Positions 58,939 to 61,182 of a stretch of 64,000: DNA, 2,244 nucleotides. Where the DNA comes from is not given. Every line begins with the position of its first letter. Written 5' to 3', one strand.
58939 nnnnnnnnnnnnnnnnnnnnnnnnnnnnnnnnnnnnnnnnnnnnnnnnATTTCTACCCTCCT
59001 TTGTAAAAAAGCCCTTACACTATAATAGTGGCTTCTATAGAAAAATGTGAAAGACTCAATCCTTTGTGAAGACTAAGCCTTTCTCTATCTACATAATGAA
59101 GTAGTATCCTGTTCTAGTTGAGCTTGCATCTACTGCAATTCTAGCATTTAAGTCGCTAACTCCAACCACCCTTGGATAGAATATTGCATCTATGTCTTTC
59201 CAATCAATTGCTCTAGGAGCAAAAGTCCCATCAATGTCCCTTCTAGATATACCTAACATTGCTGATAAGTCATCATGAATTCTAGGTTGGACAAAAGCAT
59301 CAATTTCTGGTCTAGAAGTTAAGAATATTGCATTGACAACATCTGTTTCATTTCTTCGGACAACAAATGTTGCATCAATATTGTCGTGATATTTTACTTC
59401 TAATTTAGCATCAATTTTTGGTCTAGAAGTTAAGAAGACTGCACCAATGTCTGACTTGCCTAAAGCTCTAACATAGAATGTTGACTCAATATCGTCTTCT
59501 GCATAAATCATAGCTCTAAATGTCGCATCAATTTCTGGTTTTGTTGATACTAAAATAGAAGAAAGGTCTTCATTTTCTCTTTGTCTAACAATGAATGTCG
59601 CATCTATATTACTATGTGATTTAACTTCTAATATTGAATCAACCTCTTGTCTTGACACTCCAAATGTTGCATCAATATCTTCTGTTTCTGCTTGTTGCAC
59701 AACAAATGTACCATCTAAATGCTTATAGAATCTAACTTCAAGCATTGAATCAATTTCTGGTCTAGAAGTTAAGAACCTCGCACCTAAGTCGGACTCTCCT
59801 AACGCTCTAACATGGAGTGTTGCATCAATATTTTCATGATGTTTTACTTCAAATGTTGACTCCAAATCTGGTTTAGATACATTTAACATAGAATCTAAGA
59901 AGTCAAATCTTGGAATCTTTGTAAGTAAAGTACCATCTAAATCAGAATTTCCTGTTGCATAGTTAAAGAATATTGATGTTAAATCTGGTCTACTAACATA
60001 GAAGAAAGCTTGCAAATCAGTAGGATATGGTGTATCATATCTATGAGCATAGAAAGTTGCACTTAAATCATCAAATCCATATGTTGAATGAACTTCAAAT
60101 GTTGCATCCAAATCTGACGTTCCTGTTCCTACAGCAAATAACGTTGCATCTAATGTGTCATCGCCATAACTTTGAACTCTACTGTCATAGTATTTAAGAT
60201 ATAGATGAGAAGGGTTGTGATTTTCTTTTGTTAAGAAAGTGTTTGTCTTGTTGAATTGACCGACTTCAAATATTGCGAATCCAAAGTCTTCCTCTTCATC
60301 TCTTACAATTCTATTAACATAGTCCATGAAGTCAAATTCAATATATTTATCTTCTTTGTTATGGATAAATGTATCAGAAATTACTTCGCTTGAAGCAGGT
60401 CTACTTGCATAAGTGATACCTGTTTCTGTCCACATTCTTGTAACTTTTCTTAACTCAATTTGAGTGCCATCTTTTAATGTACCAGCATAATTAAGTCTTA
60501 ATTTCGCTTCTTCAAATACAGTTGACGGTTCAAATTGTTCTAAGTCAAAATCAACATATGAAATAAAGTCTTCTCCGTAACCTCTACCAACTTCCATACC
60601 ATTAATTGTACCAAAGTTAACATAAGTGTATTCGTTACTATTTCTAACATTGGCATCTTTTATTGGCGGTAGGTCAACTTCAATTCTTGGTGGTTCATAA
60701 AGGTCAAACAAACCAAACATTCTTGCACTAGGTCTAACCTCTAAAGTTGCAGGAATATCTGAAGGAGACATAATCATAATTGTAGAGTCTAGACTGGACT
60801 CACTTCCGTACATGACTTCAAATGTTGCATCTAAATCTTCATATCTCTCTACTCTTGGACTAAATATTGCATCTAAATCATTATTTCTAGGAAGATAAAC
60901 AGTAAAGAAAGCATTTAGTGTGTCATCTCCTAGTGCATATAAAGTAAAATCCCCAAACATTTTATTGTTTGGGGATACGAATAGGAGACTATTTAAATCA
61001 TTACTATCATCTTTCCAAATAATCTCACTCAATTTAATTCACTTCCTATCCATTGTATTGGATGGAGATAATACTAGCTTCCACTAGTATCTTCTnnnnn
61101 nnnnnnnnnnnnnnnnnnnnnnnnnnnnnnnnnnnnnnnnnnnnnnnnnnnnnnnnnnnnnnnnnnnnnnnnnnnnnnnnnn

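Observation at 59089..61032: Tail-fibre candidate built from about 26 tandem copies of a novel 12-residue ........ repeat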

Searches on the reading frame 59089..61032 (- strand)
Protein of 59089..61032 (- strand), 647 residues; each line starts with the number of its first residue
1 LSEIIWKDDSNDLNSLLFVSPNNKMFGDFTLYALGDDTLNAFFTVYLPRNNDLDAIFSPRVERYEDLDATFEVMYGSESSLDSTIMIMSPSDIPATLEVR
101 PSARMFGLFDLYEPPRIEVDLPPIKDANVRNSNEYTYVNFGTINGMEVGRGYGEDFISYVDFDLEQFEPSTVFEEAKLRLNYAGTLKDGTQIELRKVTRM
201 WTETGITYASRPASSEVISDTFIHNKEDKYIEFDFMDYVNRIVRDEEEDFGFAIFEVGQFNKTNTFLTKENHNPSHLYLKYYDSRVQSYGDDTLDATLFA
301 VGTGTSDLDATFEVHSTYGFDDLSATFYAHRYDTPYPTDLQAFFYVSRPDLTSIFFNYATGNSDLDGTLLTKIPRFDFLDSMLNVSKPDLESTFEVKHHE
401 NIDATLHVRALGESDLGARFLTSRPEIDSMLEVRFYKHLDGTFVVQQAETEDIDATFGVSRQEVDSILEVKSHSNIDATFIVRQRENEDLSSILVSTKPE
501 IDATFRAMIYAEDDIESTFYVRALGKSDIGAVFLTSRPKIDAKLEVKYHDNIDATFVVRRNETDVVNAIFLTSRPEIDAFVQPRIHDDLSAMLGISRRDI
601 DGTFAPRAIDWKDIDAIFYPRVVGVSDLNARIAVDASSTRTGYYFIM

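Call 3: search_protein_families(library=pfam, proteins=[window:59089-61032:-], max_evalue=1)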
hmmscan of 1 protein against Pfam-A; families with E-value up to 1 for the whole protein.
window:59089-61032:- (647 aa): 1 family
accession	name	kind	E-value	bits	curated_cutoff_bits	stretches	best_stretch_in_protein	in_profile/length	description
PF24517.2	CBM96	-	1.8e-19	70.6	26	1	119-279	3-162/164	Carbohydrate-binding module family 96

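Call 4: search_protein_families(library=ncbifam, proteins=[window:59089-61032:-], max_evalue=1)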
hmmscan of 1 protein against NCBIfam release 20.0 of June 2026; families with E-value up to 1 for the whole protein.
window:59089-61032:- (647 aa): 1 family
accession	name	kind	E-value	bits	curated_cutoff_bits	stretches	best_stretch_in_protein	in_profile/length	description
NF033679.1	DNRLRE_dom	domain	1.4e-20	74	34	1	126-272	2-154/164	DNRLRE domain-containing protein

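Call 5: search_protein_families(library=phrogs, proteins=[window:59089-61032:-], max_evalue=0.01)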
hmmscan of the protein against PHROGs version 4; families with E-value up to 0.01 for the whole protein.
window:59089-61032:- (647 aa): 1 family
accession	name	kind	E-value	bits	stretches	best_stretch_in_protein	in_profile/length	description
phrog_11333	-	unknown function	8.5e-86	288.8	1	61-635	591-1161/4401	-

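Call 8: search_dna_similar(query=window:59089-61032:-, collection=phages, mode=protein, max_rows=40)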
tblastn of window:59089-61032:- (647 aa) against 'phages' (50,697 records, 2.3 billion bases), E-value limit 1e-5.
Records with a match: 13; places in all: 19; records where one place covers at least 80% of the query: 9.
Best place of each record, by identity: <60% 13.
By first word of the organism name: Brevibacillus 5; Bacillus 5; Psychrobacillus 1; Listeria 1; Lysinibacillus 1.
By host as written in the record: Brevibacillus laterosporus 5; Bacillus subtilis W-23-S(r); Bacillus licheniformis ATCC 9945a 2; Bacillus megaterium str. ATCC 43725 2; Psychrobacillus psychrodurans 1; Listeria innocua ATCC 51742 1; Bacillus pumilus strain 145 1; Lysinibacillus capsici DO76 1.
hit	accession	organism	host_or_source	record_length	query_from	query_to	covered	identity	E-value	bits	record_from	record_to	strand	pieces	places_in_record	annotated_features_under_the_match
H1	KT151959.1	Brevibacillus phage Sundance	Brevibacillus laterosporus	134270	5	647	99%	28.9%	4e-67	244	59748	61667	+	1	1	hypothetical protein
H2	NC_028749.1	Brevibacillus phage Sundance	Brevibacillus laterosporus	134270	5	647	99%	28.9%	4e-67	244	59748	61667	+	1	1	hypothetical protein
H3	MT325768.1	Psychrobacillus phage Perkons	Psychrobacillus psychrodurans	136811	14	647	98%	24.5%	3e-52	272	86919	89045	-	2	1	hypothetical protein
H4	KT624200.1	Bacillus phage SP-15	Bacillus subtilis W-23-S(r); Bacillus ...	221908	5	642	99%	24.3%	6e-40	224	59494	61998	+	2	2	pectate lyase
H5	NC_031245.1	Bacillus phage SP-15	Bacillus subtilis W-23-S(r); Bacillus ...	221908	5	642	99%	24.3%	6e-40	224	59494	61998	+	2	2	pectate lyase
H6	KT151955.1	Brevibacillus phage Jenst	Brevibacillus laterosporus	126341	9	582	89%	23.5%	3e-29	130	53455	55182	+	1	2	hypothetical protein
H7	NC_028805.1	Brevibacillus phage Jenst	Brevibacillus laterosporus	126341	9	582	89%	23.5%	3e-29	130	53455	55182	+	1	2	hypothetical protein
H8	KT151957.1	Brevibacillus phage SecTim467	Brevibacillus laterosporus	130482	9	582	89%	23.5%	3e-29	130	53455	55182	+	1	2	hypothetical protein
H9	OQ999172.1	Listeria phage LIS04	Listeria innocua ATCC 51742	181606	11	600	91%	22.5%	1e-22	109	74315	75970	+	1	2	pectin lyase fold/virulence factor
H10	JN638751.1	Bacillus phage G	Bacillus megaterium str. ATCC 43725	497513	10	521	79%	22.0%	4e-24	114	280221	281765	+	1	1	367: gp367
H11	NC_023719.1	Bacillus phage G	Bacillus megaterium str. ATCC 43725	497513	10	521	79%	22.0%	4e-24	114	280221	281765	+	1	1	367: gp367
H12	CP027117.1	Bacillus phage EZ-2018a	Bacillus pumilus strain 145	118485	69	509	68%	21.5%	2e-12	77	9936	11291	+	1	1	record has no annotation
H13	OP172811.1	Lysinibacillus phage LC76P1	Lysinibacillus capsici DO76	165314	22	366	53%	26.7%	2e-26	121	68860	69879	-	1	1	hypothetical protein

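Call 9: find_homologous_proteins(query=window:59089-61032:-, max_evalue=0.001)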
Query window:59089-61032:- (647 aa): 37 proteins with E <= 0.001 among 8000 candidates.
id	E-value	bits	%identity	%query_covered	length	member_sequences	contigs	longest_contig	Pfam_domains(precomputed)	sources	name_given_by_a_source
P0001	0.0e+0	1393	100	96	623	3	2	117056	PF24517.3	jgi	jgi:hypothetical protein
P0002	0.0e+0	1131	77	100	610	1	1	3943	PF24517.3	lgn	-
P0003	4.3e-234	797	79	68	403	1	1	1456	-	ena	-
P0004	3.8e-109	384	34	98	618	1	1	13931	PF24517.3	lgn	-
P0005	1.2e-93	333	32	98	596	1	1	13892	PF24517.3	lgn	-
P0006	2.5e-92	328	33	81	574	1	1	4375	PF24517.3,PF06848.18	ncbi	ncbi:DNRLRE domain-containing protein [Streptomyces sp. NPDC057927]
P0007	7.3e-89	317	32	82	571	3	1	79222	PF24517.3,PF06848.18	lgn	-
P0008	3.4e-80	288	28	99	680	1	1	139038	PF24517.3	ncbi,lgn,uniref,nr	ncbi:DNRLRE domain-containing protein [Paenibacillus sp. J5C_2022]|uniref:DNRLRE domain-containing p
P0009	2.3e-75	272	28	99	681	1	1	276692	PF24517.3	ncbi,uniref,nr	ncbi:DNRLRE domain-containing protein [Paenibacillus sp. LK1]|uniref:DNRLRE domain-containing protei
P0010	2.5e-75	272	28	98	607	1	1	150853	PF24517.3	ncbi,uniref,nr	ncbi:DNRLRE domain-containing protein [Paenibacillus silvae]|uniref:Carbohydrate-binding module fami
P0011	4.1e-75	272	27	97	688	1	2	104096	PF24517.3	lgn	-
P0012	3.4e-74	269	29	98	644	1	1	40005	PF24517.3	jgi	-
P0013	3.2e-73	265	29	99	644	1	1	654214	PF24517.3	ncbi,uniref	ncbi:DNRLRE domain-containing protein [Paenibacillus sp. NPDC057886]|uniref:DNRLRE domain-containing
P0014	1.5e-72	263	32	80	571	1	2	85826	PF24517.3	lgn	-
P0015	3.0e-71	259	29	98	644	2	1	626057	PF24517.3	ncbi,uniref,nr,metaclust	ncbi:DNRLRE domain-containing protein [Paenibacillus sp. O199]|uniref:CBM96 family carbohydrate-bind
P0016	3.2e-71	259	30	92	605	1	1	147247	PF24517.3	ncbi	ncbi:UNVERIFIED_CONTAM: hypothetical protein ABIC26_002825 [Paenibacillus sp. PvR008]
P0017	4.5e-71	258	27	99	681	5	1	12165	PF24517.3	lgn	-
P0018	1.5e-70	257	29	98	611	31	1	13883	PF24517.3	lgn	-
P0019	5.1e-70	255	31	82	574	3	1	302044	PF24517.3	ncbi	ncbi:CBM96 family carbohydrate-binding protein [Paenibacillus taichungensis]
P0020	1.0e-69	254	31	82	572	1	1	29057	PF24517.3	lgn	-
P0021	1.2e-69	253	30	90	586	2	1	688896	PF24517.3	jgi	-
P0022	2.0e-69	253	28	98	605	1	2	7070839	PF24517.3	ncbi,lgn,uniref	ncbi:DNRLRE domain-containing protein [Paenibacillus sp. FSL H3-0286]|uniref:DNRLRE domain-containin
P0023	3.2e-69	252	28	99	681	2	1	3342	PF24517.3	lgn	-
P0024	2.0e-68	249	29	100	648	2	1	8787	PF24517.3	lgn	-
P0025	3.7e-68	249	27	99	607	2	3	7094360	PF24517.3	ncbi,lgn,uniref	ncbi:DNRLRE domain-containing protein [Paenibacillus sp. FSL L8-0435]|uniref:CBM96 family carbohydra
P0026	2.2e-67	246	27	97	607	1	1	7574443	PF24517.3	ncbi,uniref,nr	ncbi:DNRLRE domain-containing protein [Paenibacillus oralis]|uniref:DNRLRE domain-containing protein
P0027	4.2e-67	245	27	99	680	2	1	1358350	PF24517.3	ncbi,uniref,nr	ncbi:DNRLRE domain-containing protein [Paenibacillus xylanexedens]|uniref:DNRLRE domain-containing p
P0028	9.0e-67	244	28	98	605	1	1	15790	PF24517.3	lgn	-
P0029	1.1e-66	244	28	98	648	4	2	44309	PF24517.3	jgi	-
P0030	5.0e-66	242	28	98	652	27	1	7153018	PF24517.3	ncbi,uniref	ncbi:DNRLRE domain-containing protein [Paenibacillus sp. FSL K6-4396]|uniref:DNRLRE domain-containin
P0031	3.2e-65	239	29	97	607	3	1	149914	PF24517.3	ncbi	ncbi:DNRLRE domain-containing protein [Paenibacillus sp. TH7-28]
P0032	1.8e-58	217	27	96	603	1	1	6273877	PF24517.3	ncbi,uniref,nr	ncbi:DNRLRE domain-containing protein [Paenibacillus tianjinensis]|uniref:DNRLRE domain-containing p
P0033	7.3e-40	155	23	85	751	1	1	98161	PF24517.3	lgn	-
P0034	7.8e-36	142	24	91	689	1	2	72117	PF24517.3,PF06848.18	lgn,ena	-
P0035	3.6e-22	97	25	63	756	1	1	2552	PF24517.3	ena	-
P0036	1.3e-6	45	39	14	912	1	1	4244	PF00801.27,PF24517.3,PF18911.7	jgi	jgi:PKD repeat protein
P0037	1.4e-5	42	32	21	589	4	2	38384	PF13573.13,PF24517.3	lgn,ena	-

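Call 14: search_solved_structures(query=A1, max_evalue=1, show_alignments=2)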
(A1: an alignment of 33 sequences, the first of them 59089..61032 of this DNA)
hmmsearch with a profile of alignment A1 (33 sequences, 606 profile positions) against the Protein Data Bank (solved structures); distinct sequences matched with E-value up to 1: 1.
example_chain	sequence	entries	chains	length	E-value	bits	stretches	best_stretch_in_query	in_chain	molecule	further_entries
8wab_A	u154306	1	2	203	2.4e-11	45.6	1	115-274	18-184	DNRLRE domain-containing protein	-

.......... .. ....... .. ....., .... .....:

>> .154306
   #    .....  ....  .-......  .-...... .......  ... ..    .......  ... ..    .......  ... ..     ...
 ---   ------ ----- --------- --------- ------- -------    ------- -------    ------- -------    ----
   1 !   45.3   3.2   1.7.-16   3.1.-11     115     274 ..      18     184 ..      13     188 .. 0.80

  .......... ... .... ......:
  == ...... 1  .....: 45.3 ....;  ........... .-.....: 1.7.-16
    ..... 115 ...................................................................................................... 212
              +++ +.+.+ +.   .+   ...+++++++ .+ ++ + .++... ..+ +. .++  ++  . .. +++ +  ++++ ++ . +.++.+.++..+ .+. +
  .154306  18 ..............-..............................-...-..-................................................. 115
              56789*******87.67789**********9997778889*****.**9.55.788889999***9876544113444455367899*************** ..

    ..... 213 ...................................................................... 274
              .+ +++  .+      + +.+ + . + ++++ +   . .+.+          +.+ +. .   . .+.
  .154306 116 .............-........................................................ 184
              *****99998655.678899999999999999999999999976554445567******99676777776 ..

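Call 17: get_annotated_region(hit=H1, flank=8000)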
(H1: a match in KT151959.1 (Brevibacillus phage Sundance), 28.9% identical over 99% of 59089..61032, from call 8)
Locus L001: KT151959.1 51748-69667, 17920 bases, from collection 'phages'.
description: Brevibacillus phage Sundance, complete genome.
organism: Brevibacillus phage Sundance (NCBI taxid 1691958)
taxonomy: Viruses; Duplodnaviria; Heunggongvirae; Uroviricota; Caudoviricetes
host: Brevibacillus laterosporus; source: honeybee debris; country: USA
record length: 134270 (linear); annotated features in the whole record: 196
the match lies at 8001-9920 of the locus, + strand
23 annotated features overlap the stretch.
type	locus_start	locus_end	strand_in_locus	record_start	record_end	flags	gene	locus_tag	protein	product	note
CDS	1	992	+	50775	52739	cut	-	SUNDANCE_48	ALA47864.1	putative IG domain containing protein group 2 domain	-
CDS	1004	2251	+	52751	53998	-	-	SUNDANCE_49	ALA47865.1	hypothetical protein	-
CDS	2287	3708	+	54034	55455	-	-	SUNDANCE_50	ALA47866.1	putative E3 ubiquitin-protein ligase RNF123-like protein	-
CDS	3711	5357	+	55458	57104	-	-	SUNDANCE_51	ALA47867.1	putative carbohydrate binding family 25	-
CDS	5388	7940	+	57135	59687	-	-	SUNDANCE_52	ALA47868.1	putative F5/8 type C domain-containing protein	-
CDS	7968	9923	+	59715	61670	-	-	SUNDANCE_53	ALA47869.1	hypothetical protein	-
CDS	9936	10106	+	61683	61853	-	-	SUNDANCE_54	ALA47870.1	hypothetical protein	-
CDS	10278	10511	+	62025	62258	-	-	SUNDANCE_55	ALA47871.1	hypothetical protein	-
CDS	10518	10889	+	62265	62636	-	-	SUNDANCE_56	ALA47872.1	hypothetical protein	-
CDS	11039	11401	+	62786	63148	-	-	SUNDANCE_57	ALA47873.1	hypothetical protein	-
CDS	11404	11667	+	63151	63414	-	-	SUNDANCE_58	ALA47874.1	hypothetical protein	-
CDS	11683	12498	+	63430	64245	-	-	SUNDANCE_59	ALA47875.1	putative N-acetylmuramoyl-L-alanine amidase CwlA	-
CDS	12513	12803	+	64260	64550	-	-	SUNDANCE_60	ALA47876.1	hypothetical protein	-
CDS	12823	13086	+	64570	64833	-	-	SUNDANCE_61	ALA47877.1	hypothetical protein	-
CDS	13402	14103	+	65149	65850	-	-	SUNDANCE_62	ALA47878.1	hypothetical protein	-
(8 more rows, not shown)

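Call 18: get_annotated_region(hit=H4, flank=8000)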
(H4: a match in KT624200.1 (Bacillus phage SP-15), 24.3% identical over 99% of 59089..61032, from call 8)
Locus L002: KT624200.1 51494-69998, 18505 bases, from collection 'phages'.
description: Bacillus phage SP-15, complete genome.
organism: Bacillus phage SP-15 (NCBI taxid 1792032)
taxonomy: Viruses; Duplodnaviria; Heunggongvirae; Uroviricota; Caudoviricetes; Thornevirus; Thornevirus SP15
host: Bacillus subtilis W-23-S(r); Bacillus licheniformis ATCC 9945a; source: soil sample; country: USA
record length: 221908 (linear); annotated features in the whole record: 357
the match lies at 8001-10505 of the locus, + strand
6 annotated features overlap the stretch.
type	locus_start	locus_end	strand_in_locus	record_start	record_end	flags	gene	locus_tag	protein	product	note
CDS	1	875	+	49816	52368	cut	-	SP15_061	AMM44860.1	hypothetical protein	similar to YP_004385697.1 hypothetical protein CbC4_4122 [Clostridium botulinum BKT015925]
CDS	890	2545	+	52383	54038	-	-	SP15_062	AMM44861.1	hypothetical protein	similar to YP_004385697.1 hypothetical protein CbC4_4122 [Clostridium botulinum BKT015925]; Pfam-B_8474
CDS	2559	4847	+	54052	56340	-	-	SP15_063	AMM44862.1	putative regulator of chromosome condensation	similar to YP_004410847.1 regulator of chromosome condensation RCC1 [Spirochaeta coccoides DSM 17374]; Pfam PF00415.12 ...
regulatory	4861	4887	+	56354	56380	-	-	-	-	terminator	rho-independent terminator; discovered using ARNold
CDS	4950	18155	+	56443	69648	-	-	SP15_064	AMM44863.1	pectate lyase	similar to ZP_08642280.1 hypothetical protein BRLA_c35290 [Brevibacillus laterosporus LMG 15441]; PSI-BLAST: ...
CDS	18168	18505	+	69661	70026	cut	-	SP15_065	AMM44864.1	hypothetical protein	-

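Call 24: predict_structure(alignment_id=A1)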
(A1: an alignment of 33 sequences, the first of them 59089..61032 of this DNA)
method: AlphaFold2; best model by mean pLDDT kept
length: 647 residues; sequences in the alignment: 33
mean_pLDDT: 54.4   pTM: 0.35
mean pLDDT of the five models: 54.4, 50.8, 50.0, 48.4, 44.4
residues with pLDDT >= 90: 65; 70-90: 91; 50-70: 118; < 50: 373
segments of 3 or more residues with pLDDT < 50: 1-31, 76-113, 286-382, 385-390, 409-416, 423-425, 435-439, 448-452, 460-466, 472-611, 621-631, 635-637, 644-647
pLDDT, mean of each block of 10 residues (from residue 1): 39 43 41 52 57 54 53 50 41 38 30 67 90 70 81 86 87 92 83 91 86 87 91 92 88 83 85 92 52 39 39 41 41 38 39 41 44 44 47 52 52 50 52 50 51 50 47 47 40 40 36 35 35 34 32 24 34 35 39 42 46 50 46 49 48
secondary structure, 60 per line:
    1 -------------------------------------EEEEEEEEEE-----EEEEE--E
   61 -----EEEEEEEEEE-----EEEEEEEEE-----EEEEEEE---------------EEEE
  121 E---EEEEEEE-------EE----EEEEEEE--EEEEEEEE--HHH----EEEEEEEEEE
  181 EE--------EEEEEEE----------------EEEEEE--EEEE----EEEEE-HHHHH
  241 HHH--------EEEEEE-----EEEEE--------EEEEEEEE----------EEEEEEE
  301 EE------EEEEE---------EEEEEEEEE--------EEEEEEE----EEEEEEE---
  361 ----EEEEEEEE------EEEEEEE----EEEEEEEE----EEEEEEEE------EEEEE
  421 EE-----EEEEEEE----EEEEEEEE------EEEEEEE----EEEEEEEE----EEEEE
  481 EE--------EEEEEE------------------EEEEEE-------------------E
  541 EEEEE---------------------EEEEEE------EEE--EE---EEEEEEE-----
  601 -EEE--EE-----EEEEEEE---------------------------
elements in order (helices of 4 or more, strands of 3 or more residues): E38-47 E53-57 E66-75 E81-89 E95-101 E117-121 E125-131 E145-151 E154-161 E171-182 E191-197 E214-219 E222-225 E230-234 H236-243 E252-257 E263-267 E276-283 E294-302 E309-313 E323-331 E340-346 E351-357 E365-372 E379-385 E390-397 E402-409 E416-422 E428-434 E439-446 E453-459 E464-471 E476-482 E491-496 E515-520 E540-545 E567-572 E579-581 E589-595 E602-604 E614-620
